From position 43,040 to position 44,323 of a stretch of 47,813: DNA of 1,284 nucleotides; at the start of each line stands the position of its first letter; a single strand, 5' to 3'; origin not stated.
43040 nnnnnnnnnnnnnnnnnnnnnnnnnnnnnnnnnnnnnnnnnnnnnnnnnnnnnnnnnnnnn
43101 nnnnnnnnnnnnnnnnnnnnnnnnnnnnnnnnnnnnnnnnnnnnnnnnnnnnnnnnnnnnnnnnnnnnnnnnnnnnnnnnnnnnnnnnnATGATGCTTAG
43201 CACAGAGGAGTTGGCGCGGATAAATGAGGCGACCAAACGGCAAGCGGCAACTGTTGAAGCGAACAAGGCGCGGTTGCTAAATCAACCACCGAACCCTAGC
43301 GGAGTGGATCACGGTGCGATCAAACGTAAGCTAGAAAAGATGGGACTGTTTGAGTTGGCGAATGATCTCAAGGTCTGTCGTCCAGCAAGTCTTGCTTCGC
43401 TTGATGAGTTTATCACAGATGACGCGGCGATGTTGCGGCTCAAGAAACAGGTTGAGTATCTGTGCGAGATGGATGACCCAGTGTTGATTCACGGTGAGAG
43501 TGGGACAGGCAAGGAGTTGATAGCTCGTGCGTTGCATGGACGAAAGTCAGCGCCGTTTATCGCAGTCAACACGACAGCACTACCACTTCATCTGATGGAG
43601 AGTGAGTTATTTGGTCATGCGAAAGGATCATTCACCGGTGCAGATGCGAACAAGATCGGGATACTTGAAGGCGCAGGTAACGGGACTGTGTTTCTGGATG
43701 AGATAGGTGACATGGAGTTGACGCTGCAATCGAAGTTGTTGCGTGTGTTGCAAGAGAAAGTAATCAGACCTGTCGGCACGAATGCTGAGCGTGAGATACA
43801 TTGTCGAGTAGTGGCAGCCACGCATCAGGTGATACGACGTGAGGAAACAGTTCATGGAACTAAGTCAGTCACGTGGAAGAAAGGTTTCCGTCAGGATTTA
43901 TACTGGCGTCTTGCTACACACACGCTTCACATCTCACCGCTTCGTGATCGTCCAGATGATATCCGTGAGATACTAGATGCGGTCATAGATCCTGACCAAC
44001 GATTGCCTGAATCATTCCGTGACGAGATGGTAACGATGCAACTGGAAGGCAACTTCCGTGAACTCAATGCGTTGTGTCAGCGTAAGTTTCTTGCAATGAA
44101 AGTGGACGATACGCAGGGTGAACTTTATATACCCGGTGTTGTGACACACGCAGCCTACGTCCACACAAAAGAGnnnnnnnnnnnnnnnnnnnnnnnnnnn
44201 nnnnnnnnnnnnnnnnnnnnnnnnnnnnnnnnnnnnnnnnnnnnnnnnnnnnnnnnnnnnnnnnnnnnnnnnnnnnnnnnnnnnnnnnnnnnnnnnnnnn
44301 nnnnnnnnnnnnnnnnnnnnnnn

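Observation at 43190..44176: Phage-encoded minimal sigma-54 enhancer-binding protein (AAA+ activator without sensor or DNA-binding domain)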

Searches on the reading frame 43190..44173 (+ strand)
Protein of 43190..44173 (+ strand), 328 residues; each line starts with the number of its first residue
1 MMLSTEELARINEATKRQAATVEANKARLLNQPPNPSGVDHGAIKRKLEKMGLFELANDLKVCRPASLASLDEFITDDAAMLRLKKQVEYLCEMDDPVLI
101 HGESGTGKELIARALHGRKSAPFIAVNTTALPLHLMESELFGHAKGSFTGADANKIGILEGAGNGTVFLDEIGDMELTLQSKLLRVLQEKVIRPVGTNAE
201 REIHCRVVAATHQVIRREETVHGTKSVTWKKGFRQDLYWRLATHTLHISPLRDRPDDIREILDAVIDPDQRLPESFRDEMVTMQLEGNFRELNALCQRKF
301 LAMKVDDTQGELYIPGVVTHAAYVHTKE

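Call 3: search_protein_families(library=pfam, proteins=[window:43190-44173:+], max_evalue=1)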
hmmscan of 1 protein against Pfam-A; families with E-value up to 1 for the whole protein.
window:43190-44173:+ (328 aa): 8 families
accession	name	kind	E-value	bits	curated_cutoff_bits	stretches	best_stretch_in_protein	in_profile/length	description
PF00158.32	Sigma54_activat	-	1.6e-53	181.3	20.2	1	75-246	2-167/168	Sigma-54 interaction domain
PF14532.12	Sigma54_activ_2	-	1.1e-13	52.1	25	1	79-251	5-138/138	Sigma-54 interaction domain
PF07728.20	AAA_5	-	9.1e-05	22.9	22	1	97-214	1-124/139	AAA domain (dynein-related subfamily)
PF00004.35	AAA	-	0.0005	21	21.2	1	98-213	1-110/131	ATPase family associated with various cellular activities (AAA)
PF12775.13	AAA_7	-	0.041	13.9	25.8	1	81-115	19-53/181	P-loop containing dynein motor region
PF07726.17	AAA_3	-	0.044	14.1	27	1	98-217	2-115/131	ATPase family associated with various cellular activities (AAA)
PF01078.27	Mg_chelatase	-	0.066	13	20.3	0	153-193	96-136/207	Magnesium chelatase, subunit ChlI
PF13191.12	AAA_16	-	0.15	13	32.6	1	97-117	26-46/167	AAA ATPase domain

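Call 4: search_protein_families(library=phrogs, proteins=[window:43190-44173:+], max_evalue=0.01)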
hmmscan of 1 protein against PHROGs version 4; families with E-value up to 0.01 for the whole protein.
window:43190-44173:+ (328 aa): 4 families
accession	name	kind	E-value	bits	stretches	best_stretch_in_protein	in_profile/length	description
phrog_7998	-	unknown function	5.2e-42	145.2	1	70-299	15-231/339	-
phrog_168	-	DNA, RNA and nucleotide metabolism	1.3e-06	29.3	1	70-211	19-137/314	clamp loader of DNA polymerase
phrog_249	-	moron, auxiliary metabolic gene and host takeover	9.6e-05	22.9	1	60-193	90-223/380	porphyrin biosynthesis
phrog_4339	-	unknown function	0.0037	17.4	0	98-130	54-86/552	-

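Call 6: search_dna_similar(query=window:43190-44173:+, collection=phages, mode=protein, max_rows=40)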
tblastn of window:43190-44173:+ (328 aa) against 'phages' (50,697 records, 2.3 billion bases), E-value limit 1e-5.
Records with a match: 63; places in all: 67; records where one place covers at least 80% of the query: 4.
Best place of each record, by identity: <60% 63.
By first word of the organism name: Salmonella 16; Listeria 14; Acinetobacter 13; Bacteriophage 9; Enterococcus 6; Escherichia 3; Helicobacter 1; Phage 1.
By host as written in the record: - 24; Listeria monocytogenes 14; Homo sapiens 8; Salmonella enterica subsp. enterica serovar Kentucky 8; Enterococcus faecalis 4; Escherichia coli O157:H7 ATCC 43895 3; Helicobacter pylori Pt11444 1; bacteria 1.
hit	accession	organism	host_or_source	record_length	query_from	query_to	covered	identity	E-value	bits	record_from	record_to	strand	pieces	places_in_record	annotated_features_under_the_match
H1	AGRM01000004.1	Salmonella enterica subsp. houtenae str. ATCC BAA-1581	Homo sapiens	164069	20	313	90%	35.7%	1e-38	151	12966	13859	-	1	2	nitrogen regulation protein NR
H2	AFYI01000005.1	Salmonella enterica subsp. enterica serovar Infantis str. ...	Homo sapiens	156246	20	313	90%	35.0%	3e-39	153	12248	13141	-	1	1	nitrogen regulation protein NR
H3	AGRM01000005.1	Salmonella enterica subsp. houtenae str. ATCC BAA-1581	Homo sapiens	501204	21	303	86%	35.7%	1e-38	151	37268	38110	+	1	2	response regulator receiver domain protein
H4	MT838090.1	Bacteriophage sp.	human fecal samples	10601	45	301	78%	38.1%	2e-40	156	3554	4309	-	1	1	record has no annotation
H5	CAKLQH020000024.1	Acinetobacter phage MD-2021a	not known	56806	74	292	67%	42.6%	3e-41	159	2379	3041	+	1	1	zraR_1: two-component system response regulator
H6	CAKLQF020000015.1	Acinetobacter phage MD-2021a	not known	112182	74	292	67%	42.6%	3e-41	159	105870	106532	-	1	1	zraR_2: two-component system response regulator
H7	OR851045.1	Salmonella phage S.Kent 1-2-1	Salmonella enterica subsp. enterica ...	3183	38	312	84%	33.8%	3e-39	152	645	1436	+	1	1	record has no annotation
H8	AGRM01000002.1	Salmonella enterica subsp. houtenae str. ATCC BAA-1581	Homo sapiens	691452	69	301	71%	39.8%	9e-44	166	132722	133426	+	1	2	GAF domain protein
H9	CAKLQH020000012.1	Acinetobacter phage MD-2021a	not known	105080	61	297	72%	38.7%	1e-36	145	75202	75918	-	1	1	glnG_1: nitrogen regulation protein NR(I)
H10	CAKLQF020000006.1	Acinetobacter phage MD-2021a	not known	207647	61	297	72%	38.7%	1e-36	145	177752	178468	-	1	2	glnG_1: nitrogen regulation protein NR(I)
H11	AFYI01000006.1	Salmonella enterica subsp. enterica serovar Infantis str. ...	Homo sapiens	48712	65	303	73%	37.9%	4e-38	149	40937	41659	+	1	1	response regulator receiver domain protein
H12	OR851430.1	Salmonella phage S.Kent 1-2-1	Salmonella enterica subsp. enterica ...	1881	65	298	71%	38.7%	7e-39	150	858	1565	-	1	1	record has no annotation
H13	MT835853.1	Bacteriophage sp.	human fecal samples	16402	60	301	74%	36.8%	4e-39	152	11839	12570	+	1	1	record has no annotation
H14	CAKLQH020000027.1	Acinetobacter phage MD-2021a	not known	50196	70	306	72%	37.4%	3e-42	161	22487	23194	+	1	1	prpR_1: Propionate catabolism operon regulatory protein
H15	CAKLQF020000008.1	Acinetobacter phage MD-2021a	not known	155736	70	306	72%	37.4%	3e-42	161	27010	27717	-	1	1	prpR_1: Propionate catabolism operon regulatory protein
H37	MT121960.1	Phage DP SC_2_H4_2017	bacteria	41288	98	304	63%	33.8%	1e-22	104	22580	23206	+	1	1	none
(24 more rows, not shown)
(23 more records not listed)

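Call 17: find_homologous_proteins(query=window:43190-44173:+, max_evalue=1e-10)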
Query window:43190-44173:+ (328 aa): 7999 proteins with E <= 1e-10 among 8000 candidates; the best 120 are listed.
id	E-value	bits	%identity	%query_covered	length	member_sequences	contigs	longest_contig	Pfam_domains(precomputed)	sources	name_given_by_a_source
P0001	7.1e-200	681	93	100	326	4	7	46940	PF00158.33,PF14532.13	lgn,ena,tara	tara:strand:+ start:7330 stop:8310 length:981 start_codon:yes stop_codon:yes gene_type:complete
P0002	3.8e-89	317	55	80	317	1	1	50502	PF00158.33,PF14532.13,PF07728.21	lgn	-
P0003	3.5e-85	304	56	81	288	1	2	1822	PF00158.33,PF14532.13,PF07728.21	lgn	-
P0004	4.7e-83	297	50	82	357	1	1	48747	PF00158.33,PF14532.13,PF07728.21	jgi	jgi:transcriptional regulator with PAS, ATPase and Fis domain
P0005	1.5e-80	289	56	80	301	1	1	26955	PF00158.33,PF00004.36,PF14532.13,PF07728.21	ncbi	-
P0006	2.4e-71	259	55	70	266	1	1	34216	PF00158.33,PF14532.13,PF07728.21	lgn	-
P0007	2.5e-70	255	51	81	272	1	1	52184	PF00158.33,PF14532.13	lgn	-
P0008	3.2e-70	255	52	77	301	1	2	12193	PF00158.33,PF14532.13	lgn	-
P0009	6.0e-68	248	54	71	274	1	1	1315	PF00158.33,PF14532.13,PF07728.21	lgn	-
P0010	4.4e-66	241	49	82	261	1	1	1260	PF00158.33,PF14532.13,PF07728.21,PF01078.28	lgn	-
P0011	4.3e-61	225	50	70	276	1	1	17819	PF00158.33,PF00004.36,PF14532.13,PF07728.21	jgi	-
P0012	7.4e-61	224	53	71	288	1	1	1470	PF00158.33,PF00004.36,PF14532.13,PF07728.21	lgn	-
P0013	2.0e-59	220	51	74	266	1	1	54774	PF00158.33,PF00004.36,PF14532.13,PF07728.21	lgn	-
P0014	6.7e-59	218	51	73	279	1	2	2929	PF00158.33,PF14532.13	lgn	-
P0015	7.2e-58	214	46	79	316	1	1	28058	PF00158.33,PF14532.13,PF07728.21,PF01078.28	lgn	-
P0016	5.0e-55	205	47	72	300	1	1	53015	PF00158.33,PF14532.13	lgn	-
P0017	6.4e-55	205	48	76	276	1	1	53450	PF00158.33,PF14532.13,PF07728.21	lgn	-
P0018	3.1e-54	203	48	73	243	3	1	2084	PF00158.33,PF00004.36,PF14532.13,PF07728.21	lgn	-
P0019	1.2e-53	201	49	70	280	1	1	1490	PF00158.33,PF00004.36,PF14532.13,PF07728.21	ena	-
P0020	1.2e-53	201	43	81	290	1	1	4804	PF00158.33,PF00004.36,PF14532.13,PF07728.21,PF01078.28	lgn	-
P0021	2.3e-53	200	43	83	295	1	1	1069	PF00158.33,PF14532.13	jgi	-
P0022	2.9e-53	199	46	70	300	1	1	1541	PF00158.33,PF00004.36,PF14532.13,PF07728.21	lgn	-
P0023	3.0e-53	199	48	73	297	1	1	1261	PF00158.33,PF14532.13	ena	-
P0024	4.8e-53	199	44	75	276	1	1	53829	PF00158.33,PF00004.36,PF14532.13,PF07728.21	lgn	-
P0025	6.1e-53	198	47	76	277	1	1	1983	PF00158.33,PF07726.18,PF00004.36,PF14532.13,PF07728.21,PF01078.28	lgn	-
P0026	2.6e-52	196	47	71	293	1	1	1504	PF00158.33,PF14532.13,PF07728.21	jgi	jgi:transcriptional regulator with PAS, ATPase and Fis domain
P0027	6.9e-52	195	52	59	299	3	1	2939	PF00158.33,PF00004.36,PF14532.13,PF07728.21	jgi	-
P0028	8.3e-52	195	47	71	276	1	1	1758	PF00158.33,PF00004.36,PF14532.13,PF07728.21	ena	-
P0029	8.4e-52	195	49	70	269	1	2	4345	PF00158.33,PF00004.36,PF14532.13,PF07728.21,PF01078.28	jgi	-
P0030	9.8e-52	194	47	77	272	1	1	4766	PF00158.33,PF14532.13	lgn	-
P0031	1.1e-51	194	48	70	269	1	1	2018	PF00158.33,PF14532.13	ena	-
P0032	1.5e-51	194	49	70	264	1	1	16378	PF00158.33,PF00004.36,PF14532.13,PF07728.21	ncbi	-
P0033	9.0e-51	191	49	70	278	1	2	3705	PF00158.33,PF00004.36,PF14532.13,PF07728.21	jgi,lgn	jgi:transcriptional regulator with PAS, ATPase and Fis domain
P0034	1.3e-50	191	44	73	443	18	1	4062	PF00158.33,PF25601.2,PF02954.26,PF00004.36,PF14532.13,PF07728.21,PF00072.31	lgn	-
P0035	2.0e-50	190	50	67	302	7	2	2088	PF00158.33,PF00004.36,PF14532.13,PF07728.21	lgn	-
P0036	4.8e-50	189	47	69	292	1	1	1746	PF00158.33,PF14532.13,PF07728.21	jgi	-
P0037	7.4e-50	188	47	73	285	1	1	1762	PF00158.33,PF07724.21,PF07726.18,PF00004.36,PF14532.13,PF07728.21,PF01078.28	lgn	-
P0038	8.6e-50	188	51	63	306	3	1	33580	PF00158.33,PF07726.18,PF00004.36,PF14532.13,PF07728.21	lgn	-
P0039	1.5e-49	187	46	70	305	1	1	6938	PF00158.33,PF00004.36,PF14532.13,PF07728.21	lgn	-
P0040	2.6e-49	186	46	70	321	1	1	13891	PF00158.33,PF25601.2,PF02954.26,PF00004.36,PF14532.13,PF07728.21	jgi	jgi:two-component system response regulator AtoC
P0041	3.6e-49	186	45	73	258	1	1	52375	PF00158.33,PF14532.13,PF07728.21,PF01078.28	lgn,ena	-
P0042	3.9e-49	186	45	74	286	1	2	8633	PF00158.33,PF14532.13,PF07728.21,PF01078.28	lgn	-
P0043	3.9e-49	186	48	70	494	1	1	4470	PF00158.33,PF25601.2,PF02954.26,PF14532.13,PF07728.21,PF00072.31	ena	-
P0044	4.0e-49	186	46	70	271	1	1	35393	PF20030.6,PF00158.33,PF13245.13,PF00004.36,PF14532.13,PF07728.21,PF01078.28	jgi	-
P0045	5.6e-49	185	44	76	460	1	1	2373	PF00158.33,PF25601.2,PF02954.26,PF14532.13,PF07728.21,PF00072.31,PF13191.13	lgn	-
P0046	6.9e-49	185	49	70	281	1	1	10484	PF00158.33,PF14532.13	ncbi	-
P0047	7.2e-49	185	44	79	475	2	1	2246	PF00158.33,PF25601.2,PF02954.26,PF14532.13,PF07728.21,PF00072.31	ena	-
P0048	7.4e-49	185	48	71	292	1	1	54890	PF00158.33,PF00004.36,PF14532.13,PF07728.21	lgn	-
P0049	8.3e-49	185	47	70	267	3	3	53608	PF00158.33,PF14532.13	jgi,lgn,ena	-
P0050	1.3e-48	184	49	70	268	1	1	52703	PF00158.33,PF07726.18,PF14532.13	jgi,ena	jgi:transcriptional regulator with GAF, ATPase, and Fis domain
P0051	1.5e-48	184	46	70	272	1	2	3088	PF00158.33,PF00004.36,PF14532.13,PF07728.21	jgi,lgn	-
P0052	1.5e-48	184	53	57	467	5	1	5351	PF00158.33,PF25601.2,PF02954.26,PF14532.13,PF07728.21,PF00072.31,PF13191.13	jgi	-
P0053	2.3e-48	183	48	70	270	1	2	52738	PF20030.6,PF00158.33,PF13245.13,PF00004.36,PF14532.13,PF07728.21,PF01078.28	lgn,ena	-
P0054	2.6e-48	183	50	63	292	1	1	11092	PF00158.33,PF00004.36,PF14532.13,PF07728.21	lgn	-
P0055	3.0e-48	183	47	70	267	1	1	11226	PF00158.33,PF25601.2,PF00004.36,PF14532.13,PF07728.21,PF01078.28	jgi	jgi:transcriptional regulator with GAF, ATPase, and Fis domain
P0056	3.2e-48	183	45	70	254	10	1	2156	PF00158.33,PF14532.13,PF07728.21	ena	-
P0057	3.2e-48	183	46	70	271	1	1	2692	PF20030.6,PF00158.33,PF13245.13,PF00004.36,PF14532.13,PF07728.21,PF01078.28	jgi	-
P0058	3.3e-48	183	47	70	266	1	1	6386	PF00158.33,PF00004.36,PF14532.13,PF07728.21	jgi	-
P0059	6.7e-48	182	47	70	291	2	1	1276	PF00158.33,PF14532.13,PF07728.21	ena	-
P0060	8.4e-48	181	46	70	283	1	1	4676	PF00158.33,PF14532.13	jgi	jgi:transcriptional regulator with GAF, ATPase, and Fis domain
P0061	1.0e-47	181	42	84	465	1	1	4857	PF00158.33,PF07724.21,PF25601.2,PF02954.26,PF00004.36,PF14532.13,PF07728.21,PF00072.31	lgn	-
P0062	1.1e-47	181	45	70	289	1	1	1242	PF00158.33,PF00004.36,PF14532.13,PF07728.21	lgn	-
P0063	1.2e-47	181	45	73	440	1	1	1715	PF00158.33,PF25601.2,PF14532.13,PF07728.21,PF00072.31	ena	-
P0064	1.4e-47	181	45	68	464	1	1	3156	PF00158.33,PF07724.21,PF25601.2,PF02954.26,PF00004.36,PF14532.13,PF07728.21,PF00072.31,PF13191.13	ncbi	ncbi:MAG: sigma-54-dependent transcriptional regulator [Pseudobdellovibrionaceae bacterium]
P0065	1.4e-47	181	44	73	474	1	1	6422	PF00158.33,PF25601.2,PF02954.26,PF00004.36,PF14532.13,PF07728.21,PF00072.31,PF13191.13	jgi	jgi:DNA-binding NtrC family response regulator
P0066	1.6e-47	180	47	70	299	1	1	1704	PF00158.33,PF14532.13,PF07728.21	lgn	-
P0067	1.7e-47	180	47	67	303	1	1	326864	PF00158.33,PF25601.2,PF14532.13,PF07728.21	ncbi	-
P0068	2.5e-47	180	44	71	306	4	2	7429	PF00158.33,PF25601.2,PF14532.13,PF07728.21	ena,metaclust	metaclust:\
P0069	2.9e-47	180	45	70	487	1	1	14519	PF00158.33,PF25601.2,PF02954.26,PF14532.13,PF07728.21,PF00072.31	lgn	-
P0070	3.1e-47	180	44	71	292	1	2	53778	PF00158.33,PF00004.36,PF14532.13,PF07728.21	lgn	-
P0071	3.1e-47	180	47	67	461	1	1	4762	PF00158.33,PF25601.2,PF02954.26,PF14532.13,PF07728.21,PF00072.31,PF13191.13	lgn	-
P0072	6.4e-47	178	50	61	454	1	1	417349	PF00158.33,PF25601.2,PF02954.26,PF14532.13,PF07728.21,PF00072.31,PF13191.13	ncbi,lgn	-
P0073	1.0e-46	178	46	66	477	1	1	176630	PF00158.33,PF25601.2,PF02954.26,PF00004.36,PF14532.13,PF07728.21,PF00072.31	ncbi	-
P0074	1.1e-46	178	47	74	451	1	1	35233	PF00158.33,PF25601.2,PF02954.26,PF00004.36,PF14532.13,PF07728.21,PF00072.31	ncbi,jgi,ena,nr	ncbi:MAG TPA: sigma-54 dependent transcriptional regulator [Pyrinomonadaceae bacterium]|nr:sigma-54 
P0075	1.1e-46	178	46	72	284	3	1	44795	PF00158.33,PF07726.18,PF00004.36,PF14532.13,PF07728.21,PF01078.28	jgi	jgi:transcriptional regulator with PAS, ATPase and Fis domain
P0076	1.2e-46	178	45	69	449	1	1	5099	PF00158.33,PF25601.2,PF02954.26,PF14532.13,PF00072.31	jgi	jgi:DNA-binding NtrC family response regulator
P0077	1.6e-46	177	46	68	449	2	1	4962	PF00158.33,PF25601.2,PF14532.13,PF07728.21,PF00072.31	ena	-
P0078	2.0e-46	177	45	70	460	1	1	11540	PF00158.33,PF25601.2,PF02954.26,PF00004.36,PF14532.13,PF07728.21,PF00072.31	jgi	jgi:DNA-binding NtrC family response regulator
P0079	2.1e-46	177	47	67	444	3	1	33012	PF00158.33,PF25601.2,PF02954.26,PF14532.13,PF07728.21,PF00072.31,PF13191.13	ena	-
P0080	2.3e-46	177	44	69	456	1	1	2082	PF00158.33,PF25601.2,PF02954.26,PF14532.13,PF07728.21,PF00072.31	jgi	jgi:two-component system NtrC family response regulator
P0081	2.5e-46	177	42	70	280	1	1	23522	PF00158.33,PF00004.36,PF14532.13,PF07728.21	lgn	-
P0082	3.0e-46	176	44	70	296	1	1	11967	PF00158.33,PF14532.13,PF07728.21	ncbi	-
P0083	3.0e-46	176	46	70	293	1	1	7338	PF00158.33,PF00004.36,PF14532.13,PF07728.21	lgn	-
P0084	3.0e-46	176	45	70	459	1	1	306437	PF00158.33,PF25601.2,PF02954.26,PF14532.13,PF07728.21,PF00072.31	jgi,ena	-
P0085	3.1e-46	176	50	61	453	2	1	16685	PF00158.33,PF25601.2,PF02954.26,PF14532.13,PF00072.31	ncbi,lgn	-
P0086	3.2e-46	176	45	70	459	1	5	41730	PF00158.33,PF25601.2,PF02954.26,PF14532.13,PF00072.31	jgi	jgi:DNA-binding NtrC family response regulator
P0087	3.3e-46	176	46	70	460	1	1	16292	PF00158.33,PF25601.2,PF02954.26,PF14532.13,PF07728.21,PF00072.31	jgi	jgi:DNA-binding NtrC family response regulator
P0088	3.3e-46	176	44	75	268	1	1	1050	PF00158.33,PF25601.2,PF14532.13,PF07728.21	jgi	jgi:transcriptional regulator with GAF, ATPase, and Fis domain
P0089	3.7e-46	176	45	72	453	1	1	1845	PF00158.33,PF25601.2,PF02954.26,PF14532.13,PF07728.21,PF00072.31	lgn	-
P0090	3.8e-46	176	45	70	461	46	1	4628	PF00158.33,PF25601.2,PF02954.26,PF14532.13,PF00072.31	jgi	-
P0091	4.2e-46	176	46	71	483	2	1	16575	PF00158.33,PF25601.2,PF02954.26,PF00004.36,PF14532.13,PF07728.21,PF00072.31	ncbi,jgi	-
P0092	4.3e-46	176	47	70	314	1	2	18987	PF00158.33,PF07726.18,PF00004.36,PF14532.13,PF07728.21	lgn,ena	-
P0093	4.7e-46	176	46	68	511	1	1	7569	PF00158.33,PF25601.2,PF02954.26,PF14532.13,PF07728.21,PF00072.31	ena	-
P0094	5.0e-46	176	50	59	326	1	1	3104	PF00158.33,PF00004.36,PF14532.13,PF07728.21,PF01078.28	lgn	-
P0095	5.1e-46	176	45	70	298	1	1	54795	PF00158.33,PF14532.13,PF07728.21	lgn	-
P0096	5.1e-46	176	44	78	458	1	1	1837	PF00158.33,PF25601.2,PF02954.26,PF00004.36,PF14532.13,PF07728.21,PF00072.31,PF13191.13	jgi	-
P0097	5.1e-46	176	44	71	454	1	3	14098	PF00158.33,PF25601.2,PF02954.26,PF14532.13,PF07728.21,PF00072.31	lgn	-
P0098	5.2e-46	175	42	79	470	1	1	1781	PF00158.33,PF25601.2,PF02954.26,PF14532.13,PF00072.31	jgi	jgi:DNA-binding NtrC family response regulator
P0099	5.4e-46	175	45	72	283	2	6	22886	PF00158.33,PF00004.36,PF14532.13,PF07728.21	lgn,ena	-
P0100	5.4e-46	175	44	70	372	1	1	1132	PF00158.33,PF25601.2,PF02954.26,PF14532.13,PF07728.21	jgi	jgi:DNA-binding NtrC family response regulator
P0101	5.5e-46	175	42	71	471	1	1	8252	PF00158.33,PF25601.2,PF02954.26,PF14532.13,PF07728.21,PF00072.31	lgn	-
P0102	5.5e-46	175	43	72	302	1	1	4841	PF00158.33,PF25601.2,PF14532.13,PF07728.21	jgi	jgi:transcriptional regulator with GAF, ATPase, and Fis domain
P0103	6.9e-46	175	43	77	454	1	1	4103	PF00158.33,PF25601.2,PF02954.26,PF14532.13,PF07728.21,PF00072.31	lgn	-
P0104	7.0e-46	175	46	70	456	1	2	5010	PF00158.33,PF25601.2,PF02954.26,PF14532.13,PF07728.21,PF00072.31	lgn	-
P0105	7.8e-46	175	48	69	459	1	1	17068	PF00158.33,PF25601.2,PF02954.26,PF00004.36,PF14532.13,PF07728.21,PF00072.31,PF13191.13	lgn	-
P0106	7.8e-46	175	46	66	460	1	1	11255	PF00158.33,PF25601.2,PF02954.26,PF14532.13,PF07728.21,PF00072.31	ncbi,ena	-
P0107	7.9e-46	175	45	75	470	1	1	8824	PF00158.33,PF07724.21,PF25601.2,PF02954.26,PF00004.36,PF14532.13,PF07728.21,PF00072.31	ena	-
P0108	8.3e-46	175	44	75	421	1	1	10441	PF00158.33,PF25601.2,PF02954.26,PF14532.13,PF07728.21,PF00072.31,PF01078.28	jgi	jgi:DNA-binding NtrC family response regulator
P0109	8.5e-46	175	43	75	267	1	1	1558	PF00158.33,PF00004.36,PF14532.13,PF07728.21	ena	-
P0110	8.7e-46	175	44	75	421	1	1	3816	PF00158.33,PF25601.2,PF02954.26,PF14532.13,PF07728.21,PF00072.31,PF01078.28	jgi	jgi:DNA-binding NtrC family response regulator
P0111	9.1e-46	175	43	75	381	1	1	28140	PF00158.33,PF25601.2,PF14532.13,PF00072.31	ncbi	-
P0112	9.3e-46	175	44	71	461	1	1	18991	PF00158.33,PF25601.2,PF02954.26,PF14532.13,PF07728.21,PF00072.31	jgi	jgi:DNA-binding NtrC family response regulator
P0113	9.3e-46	175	44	71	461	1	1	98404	PF00158.33,PF25601.2,PF02954.26,PF14532.13,PF07728.21,PF00072.31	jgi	jgi:DNA-binding NtrC family response regulator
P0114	9.4e-46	175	45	70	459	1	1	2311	PF00158.33,PF25601.2,PF02954.26,PF14532.13,PF07728.21,PF00072.31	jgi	jgi:DNA-binding NtrC family response regulator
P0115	1.0e-45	175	45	70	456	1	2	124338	PF00158.33,PF25601.2,PF02954.26,PF14532.13,PF00072.31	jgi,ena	-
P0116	1.0e-45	174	45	70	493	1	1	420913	PF00158.33,PF07724.21,PF25601.2,PF02954.26,PF14532.13,PF07728.21,PF00072.31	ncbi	-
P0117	1.1e-45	174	44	70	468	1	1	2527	PF00158.33,PF07724.21,PF25601.2,PF02954.26,PF00004.36,PF14532.13,PF07728.21,PF00072.31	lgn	-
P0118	1.1e-45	174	44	69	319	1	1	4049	PF00158.33,PF14532.13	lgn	-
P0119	1.1e-45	174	42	79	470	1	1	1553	PF00158.33,PF25601.2,PF02954.26,PF14532.13,PF07728.21,PF00072.31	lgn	-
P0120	1.2e-45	174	45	70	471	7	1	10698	PF00158.33,PF07724.21,PF25601.2,PF00004.36,PF14532.13,PF07728.21,PF00072.31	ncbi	-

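Call 18: find_related_loci(query=window:43190-44173:+, collection=viral_contigs, flank=10000)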
Query window:43190-44173:+ (328 aa) in viral_contigs; peptide patterns used: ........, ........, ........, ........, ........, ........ (x = any residue, [..] = any of these).
83 stretches matched a pattern; 72 encode a relative of the query (tblastn E <= 1e-3); 72 distinct loci.
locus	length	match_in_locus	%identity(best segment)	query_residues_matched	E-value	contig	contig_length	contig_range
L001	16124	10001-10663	48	71-298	8e-61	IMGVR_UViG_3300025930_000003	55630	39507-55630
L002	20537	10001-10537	52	71-258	7e-59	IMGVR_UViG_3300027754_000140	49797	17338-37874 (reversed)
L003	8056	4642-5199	49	71-265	2e-57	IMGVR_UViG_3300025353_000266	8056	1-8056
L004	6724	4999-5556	49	71-265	2e-57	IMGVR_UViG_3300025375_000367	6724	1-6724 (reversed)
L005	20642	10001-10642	47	70-292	7e-57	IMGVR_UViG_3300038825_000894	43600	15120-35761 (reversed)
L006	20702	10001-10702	46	59-304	7e-57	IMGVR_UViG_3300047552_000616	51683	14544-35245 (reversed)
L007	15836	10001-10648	48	70-292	9e-56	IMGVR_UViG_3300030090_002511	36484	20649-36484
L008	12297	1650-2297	48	70-292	2e-55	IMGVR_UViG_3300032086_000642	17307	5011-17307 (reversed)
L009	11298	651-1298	48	70-292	1e-54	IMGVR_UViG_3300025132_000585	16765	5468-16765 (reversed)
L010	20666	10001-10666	44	71-294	4e-54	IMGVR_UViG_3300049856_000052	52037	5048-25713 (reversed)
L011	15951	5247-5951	41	65-298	7e-53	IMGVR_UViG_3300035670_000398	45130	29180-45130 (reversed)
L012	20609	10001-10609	44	30-258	7e-50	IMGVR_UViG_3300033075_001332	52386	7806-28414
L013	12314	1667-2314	43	71-292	3e-48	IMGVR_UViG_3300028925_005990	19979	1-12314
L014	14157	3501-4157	42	71-295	3e-48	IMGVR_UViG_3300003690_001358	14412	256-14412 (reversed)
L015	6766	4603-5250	43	71-292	2e-48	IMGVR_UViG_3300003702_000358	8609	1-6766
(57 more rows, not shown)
